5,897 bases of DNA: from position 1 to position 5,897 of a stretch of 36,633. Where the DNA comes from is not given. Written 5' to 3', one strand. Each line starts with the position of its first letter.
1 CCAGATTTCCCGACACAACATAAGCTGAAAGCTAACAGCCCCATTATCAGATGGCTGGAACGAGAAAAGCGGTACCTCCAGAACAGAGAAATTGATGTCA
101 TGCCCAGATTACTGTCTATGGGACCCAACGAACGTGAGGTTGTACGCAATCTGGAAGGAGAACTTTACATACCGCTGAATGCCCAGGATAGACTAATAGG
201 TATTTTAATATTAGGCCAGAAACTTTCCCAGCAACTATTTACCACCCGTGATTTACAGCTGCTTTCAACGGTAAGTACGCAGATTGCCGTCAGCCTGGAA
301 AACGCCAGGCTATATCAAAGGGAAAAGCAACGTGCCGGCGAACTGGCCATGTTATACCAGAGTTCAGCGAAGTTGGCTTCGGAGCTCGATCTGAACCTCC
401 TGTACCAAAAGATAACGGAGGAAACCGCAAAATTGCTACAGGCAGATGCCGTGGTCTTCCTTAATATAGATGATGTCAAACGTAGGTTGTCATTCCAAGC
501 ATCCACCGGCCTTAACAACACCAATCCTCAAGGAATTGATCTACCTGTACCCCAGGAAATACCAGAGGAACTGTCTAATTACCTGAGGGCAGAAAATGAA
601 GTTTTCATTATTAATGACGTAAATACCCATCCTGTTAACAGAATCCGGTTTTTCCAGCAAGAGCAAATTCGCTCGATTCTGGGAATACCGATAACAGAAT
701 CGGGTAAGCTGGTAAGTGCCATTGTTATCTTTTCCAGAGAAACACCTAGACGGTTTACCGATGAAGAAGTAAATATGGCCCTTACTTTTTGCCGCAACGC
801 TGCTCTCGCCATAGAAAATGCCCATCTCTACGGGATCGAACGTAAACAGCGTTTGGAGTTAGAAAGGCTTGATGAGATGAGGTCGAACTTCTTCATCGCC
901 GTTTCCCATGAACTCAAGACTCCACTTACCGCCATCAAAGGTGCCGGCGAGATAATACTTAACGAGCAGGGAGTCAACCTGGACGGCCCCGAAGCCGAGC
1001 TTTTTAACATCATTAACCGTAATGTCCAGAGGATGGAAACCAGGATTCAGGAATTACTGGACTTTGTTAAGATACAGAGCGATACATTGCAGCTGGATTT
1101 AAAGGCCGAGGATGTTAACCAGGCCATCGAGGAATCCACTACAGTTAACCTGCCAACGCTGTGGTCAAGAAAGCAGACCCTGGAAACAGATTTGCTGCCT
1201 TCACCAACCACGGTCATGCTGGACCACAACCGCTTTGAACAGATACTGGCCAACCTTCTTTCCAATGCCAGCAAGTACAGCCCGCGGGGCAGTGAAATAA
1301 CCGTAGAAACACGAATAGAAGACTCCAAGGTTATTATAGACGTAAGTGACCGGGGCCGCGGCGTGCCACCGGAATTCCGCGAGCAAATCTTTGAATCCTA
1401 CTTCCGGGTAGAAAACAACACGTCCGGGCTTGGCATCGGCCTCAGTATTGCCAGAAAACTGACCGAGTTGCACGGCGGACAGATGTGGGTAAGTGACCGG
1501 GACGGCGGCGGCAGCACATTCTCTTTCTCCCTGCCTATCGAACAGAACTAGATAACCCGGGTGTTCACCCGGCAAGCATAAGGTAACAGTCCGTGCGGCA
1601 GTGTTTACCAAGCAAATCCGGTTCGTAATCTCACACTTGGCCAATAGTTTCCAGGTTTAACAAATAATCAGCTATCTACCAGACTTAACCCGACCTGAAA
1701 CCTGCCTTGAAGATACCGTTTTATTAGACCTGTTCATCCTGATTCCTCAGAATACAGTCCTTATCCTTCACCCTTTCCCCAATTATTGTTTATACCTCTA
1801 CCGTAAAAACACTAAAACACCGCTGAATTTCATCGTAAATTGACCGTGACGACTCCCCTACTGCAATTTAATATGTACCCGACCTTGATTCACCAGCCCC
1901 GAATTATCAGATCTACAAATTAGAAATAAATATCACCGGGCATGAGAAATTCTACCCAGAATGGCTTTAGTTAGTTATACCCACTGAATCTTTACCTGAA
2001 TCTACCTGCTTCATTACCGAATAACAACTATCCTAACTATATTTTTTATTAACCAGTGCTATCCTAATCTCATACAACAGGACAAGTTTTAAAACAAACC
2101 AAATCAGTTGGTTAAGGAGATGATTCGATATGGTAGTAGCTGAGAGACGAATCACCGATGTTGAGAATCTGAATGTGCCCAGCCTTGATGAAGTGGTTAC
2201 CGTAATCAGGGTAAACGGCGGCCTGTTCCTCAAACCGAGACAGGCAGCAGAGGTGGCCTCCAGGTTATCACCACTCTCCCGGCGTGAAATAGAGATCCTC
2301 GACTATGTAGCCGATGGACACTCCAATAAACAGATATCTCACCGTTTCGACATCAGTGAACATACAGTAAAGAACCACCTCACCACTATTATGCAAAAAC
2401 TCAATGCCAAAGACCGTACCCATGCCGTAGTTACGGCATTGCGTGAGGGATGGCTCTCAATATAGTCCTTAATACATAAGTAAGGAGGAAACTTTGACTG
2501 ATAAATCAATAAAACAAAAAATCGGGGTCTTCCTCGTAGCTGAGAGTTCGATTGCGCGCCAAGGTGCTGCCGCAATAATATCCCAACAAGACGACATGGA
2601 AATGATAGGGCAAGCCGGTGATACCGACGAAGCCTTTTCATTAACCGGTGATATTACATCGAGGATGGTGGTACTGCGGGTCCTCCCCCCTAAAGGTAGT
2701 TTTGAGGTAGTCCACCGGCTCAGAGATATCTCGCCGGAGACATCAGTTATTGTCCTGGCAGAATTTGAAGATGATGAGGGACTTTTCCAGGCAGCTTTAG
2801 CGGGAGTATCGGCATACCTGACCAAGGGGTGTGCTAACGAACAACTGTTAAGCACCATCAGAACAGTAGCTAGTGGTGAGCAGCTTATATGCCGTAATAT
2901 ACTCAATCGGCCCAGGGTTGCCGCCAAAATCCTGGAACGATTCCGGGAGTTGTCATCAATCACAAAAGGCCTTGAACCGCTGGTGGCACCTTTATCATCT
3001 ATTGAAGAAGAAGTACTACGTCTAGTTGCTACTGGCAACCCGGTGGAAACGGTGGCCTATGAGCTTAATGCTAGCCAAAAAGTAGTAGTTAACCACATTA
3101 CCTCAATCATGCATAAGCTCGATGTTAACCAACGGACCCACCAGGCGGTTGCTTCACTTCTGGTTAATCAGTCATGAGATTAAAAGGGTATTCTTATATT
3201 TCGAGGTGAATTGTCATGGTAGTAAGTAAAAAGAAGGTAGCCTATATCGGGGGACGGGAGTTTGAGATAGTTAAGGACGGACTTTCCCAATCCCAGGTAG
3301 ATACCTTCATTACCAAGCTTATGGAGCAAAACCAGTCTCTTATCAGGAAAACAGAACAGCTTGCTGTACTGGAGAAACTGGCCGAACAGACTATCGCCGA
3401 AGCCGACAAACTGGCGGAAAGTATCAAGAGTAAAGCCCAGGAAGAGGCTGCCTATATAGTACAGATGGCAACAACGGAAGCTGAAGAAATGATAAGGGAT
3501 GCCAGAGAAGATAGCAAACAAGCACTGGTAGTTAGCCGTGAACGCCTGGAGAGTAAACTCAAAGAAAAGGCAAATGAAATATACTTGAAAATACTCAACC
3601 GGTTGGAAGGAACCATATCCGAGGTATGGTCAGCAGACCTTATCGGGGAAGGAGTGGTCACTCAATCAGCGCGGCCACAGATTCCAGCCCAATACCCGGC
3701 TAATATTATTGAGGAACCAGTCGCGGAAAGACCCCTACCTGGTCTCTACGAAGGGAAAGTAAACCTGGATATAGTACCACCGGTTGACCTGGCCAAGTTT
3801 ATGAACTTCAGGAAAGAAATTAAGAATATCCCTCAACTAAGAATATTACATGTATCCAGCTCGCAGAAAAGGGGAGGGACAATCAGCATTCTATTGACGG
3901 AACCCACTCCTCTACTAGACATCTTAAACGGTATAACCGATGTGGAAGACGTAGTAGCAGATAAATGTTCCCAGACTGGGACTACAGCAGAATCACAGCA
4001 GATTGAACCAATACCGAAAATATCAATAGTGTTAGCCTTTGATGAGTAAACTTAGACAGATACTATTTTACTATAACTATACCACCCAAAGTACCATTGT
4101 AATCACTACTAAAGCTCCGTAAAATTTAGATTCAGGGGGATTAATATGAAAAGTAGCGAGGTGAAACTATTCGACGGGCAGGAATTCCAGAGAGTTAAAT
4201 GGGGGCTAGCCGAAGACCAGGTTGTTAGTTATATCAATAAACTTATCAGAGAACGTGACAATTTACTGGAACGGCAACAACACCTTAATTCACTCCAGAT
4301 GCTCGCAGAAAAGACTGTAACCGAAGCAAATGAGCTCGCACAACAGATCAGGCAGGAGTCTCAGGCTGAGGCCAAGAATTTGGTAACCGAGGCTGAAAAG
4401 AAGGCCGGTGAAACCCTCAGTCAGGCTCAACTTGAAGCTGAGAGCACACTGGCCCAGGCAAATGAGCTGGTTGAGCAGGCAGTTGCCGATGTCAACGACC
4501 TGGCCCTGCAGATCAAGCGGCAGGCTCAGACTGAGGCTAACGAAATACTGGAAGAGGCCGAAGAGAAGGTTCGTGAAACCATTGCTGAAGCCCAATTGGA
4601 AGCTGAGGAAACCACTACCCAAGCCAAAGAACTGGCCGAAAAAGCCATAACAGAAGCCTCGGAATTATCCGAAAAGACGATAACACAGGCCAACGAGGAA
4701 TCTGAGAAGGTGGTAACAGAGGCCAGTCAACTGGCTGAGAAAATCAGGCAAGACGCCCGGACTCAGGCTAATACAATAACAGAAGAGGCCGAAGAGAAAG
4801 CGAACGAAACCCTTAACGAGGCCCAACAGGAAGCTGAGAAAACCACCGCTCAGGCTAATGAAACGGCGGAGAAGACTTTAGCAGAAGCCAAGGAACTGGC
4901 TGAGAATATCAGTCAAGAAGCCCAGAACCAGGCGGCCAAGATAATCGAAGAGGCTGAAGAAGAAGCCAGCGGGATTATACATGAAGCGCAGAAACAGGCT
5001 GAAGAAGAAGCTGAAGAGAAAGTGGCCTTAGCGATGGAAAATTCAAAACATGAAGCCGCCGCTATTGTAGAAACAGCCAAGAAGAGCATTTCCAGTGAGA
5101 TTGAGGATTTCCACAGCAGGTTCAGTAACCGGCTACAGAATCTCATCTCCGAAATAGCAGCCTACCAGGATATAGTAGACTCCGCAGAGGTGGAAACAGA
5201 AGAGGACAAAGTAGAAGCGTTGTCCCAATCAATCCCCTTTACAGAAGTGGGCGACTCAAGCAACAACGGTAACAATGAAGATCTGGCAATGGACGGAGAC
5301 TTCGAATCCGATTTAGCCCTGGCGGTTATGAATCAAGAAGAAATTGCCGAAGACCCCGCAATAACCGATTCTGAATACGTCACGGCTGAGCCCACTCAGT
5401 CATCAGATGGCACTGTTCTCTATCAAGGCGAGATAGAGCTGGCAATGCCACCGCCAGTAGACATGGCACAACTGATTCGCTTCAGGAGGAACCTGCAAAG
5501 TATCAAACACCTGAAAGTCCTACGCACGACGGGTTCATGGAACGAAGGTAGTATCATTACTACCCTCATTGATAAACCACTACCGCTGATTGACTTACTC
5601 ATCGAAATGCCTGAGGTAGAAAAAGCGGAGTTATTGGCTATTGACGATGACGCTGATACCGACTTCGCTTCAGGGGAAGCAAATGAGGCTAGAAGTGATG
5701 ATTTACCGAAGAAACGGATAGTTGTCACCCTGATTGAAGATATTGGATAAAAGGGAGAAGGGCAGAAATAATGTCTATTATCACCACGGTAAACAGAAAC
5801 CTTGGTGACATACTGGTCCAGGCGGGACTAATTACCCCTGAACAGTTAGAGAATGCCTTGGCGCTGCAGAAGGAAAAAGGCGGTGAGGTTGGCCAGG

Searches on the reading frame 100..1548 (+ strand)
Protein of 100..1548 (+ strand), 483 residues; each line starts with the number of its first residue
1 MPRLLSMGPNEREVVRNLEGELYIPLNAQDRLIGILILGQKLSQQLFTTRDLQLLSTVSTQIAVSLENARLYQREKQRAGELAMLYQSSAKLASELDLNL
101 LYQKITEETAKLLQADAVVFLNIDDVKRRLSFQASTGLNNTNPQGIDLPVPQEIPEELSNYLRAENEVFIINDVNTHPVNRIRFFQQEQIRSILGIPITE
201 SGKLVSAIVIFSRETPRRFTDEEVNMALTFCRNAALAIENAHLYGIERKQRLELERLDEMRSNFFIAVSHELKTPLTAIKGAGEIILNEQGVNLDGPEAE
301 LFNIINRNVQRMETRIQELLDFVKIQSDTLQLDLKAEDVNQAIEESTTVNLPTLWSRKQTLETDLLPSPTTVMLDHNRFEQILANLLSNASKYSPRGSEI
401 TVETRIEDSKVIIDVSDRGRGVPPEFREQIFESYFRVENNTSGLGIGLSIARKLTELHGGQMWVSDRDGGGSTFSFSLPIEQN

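Call 35: search_protein_families(library=pfam, proteins=[window:100-1548:+], max_evalue=0.00001)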
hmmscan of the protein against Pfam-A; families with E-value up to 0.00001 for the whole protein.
window:100-1548:+ (483 aa): 5 families
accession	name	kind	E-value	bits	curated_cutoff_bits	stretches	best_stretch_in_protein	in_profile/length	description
PF02518.31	HATPase_c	-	4.3e-28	98.4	26.4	1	375-481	2-110/111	Histidine kinase-, DNA gyrase B-, and HSP90-like ATPase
PF01590.32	GAF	-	3.1e-21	76.7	22.4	1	97-238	1-133/133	GAF domain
PF13185.12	GAF_2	-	4.1e-19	69.6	28.6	1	96-239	2-136/136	GAF domain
PF13492.12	GAF_3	-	4.1e-15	56.8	27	1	22-68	84-129/129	GAF domain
PF00512.31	HisKA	-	4.3e-15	55.9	26.9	1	261-327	2-65/66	His Kinase A (phospho-acceptor) domain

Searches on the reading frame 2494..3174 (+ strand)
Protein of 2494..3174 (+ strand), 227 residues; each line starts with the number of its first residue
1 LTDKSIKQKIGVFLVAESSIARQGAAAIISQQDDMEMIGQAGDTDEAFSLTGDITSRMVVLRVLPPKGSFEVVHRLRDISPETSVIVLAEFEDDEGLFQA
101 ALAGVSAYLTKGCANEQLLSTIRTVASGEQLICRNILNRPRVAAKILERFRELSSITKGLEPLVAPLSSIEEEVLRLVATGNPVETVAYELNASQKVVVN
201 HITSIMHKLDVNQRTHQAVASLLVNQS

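Call 35: search_protein_families(library=pfam, proteins=[window:2494-3174:+], max_evalue=0.00001)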
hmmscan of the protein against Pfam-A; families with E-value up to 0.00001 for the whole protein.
window:2494-3174:+ (227 aa): 2 families
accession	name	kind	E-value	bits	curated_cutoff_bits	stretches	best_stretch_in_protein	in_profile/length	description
PF00196.25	GerE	-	1.3e-11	44.4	23.5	1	166-218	2-54/57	Bacterial regulatory proteins, luxR family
PF00072.30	Response_reg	-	4.5e-07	30.5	30.2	1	12-122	1-110/111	Response regulator receiver domain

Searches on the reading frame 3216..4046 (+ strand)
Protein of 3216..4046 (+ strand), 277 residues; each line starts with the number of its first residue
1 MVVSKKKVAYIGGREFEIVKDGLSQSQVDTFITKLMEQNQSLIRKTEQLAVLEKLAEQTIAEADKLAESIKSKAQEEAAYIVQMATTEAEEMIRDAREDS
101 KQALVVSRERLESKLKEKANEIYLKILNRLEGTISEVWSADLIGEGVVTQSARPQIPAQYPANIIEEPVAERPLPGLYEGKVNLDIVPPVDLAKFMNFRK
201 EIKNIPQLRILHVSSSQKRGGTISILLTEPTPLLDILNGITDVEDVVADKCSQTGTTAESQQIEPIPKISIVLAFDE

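Call 35: search_protein_families(library=pfam, proteins=[window:3216-4046:+], max_evalue=0.00001)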
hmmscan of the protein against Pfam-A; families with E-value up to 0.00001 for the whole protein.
window:3216-4046:+ (277 aa): 1 family
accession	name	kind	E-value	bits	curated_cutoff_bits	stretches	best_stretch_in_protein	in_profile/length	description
PF05103.18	DivIVA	-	1.1e-07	32.4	28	0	16-103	11-112/131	DivIVA protein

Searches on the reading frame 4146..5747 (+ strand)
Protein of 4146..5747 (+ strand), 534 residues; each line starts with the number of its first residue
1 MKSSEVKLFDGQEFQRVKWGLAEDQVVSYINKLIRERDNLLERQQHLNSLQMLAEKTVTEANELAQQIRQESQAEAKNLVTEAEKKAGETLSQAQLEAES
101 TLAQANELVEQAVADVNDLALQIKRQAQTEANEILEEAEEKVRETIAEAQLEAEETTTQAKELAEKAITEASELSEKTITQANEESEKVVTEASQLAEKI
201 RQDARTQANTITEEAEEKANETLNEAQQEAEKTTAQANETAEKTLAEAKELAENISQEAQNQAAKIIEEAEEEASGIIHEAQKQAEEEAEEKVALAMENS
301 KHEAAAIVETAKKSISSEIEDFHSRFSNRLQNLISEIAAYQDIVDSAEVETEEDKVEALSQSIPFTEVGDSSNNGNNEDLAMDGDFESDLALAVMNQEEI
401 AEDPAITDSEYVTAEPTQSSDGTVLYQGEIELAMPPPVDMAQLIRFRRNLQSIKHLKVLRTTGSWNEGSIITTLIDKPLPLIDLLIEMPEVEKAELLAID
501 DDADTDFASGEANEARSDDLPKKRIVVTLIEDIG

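Call 35: search_protein_families(library=pfam, proteins=[window:4146-5747:+], max_evalue=0.00001)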
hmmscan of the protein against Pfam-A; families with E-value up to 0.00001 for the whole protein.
window:4146-5747:+ (534 aa): 1 family
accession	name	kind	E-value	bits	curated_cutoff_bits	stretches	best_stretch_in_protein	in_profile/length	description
PF05103.18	DivIVA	-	6.8e-14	52.4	28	0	12-118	9-118/131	DivIVA protein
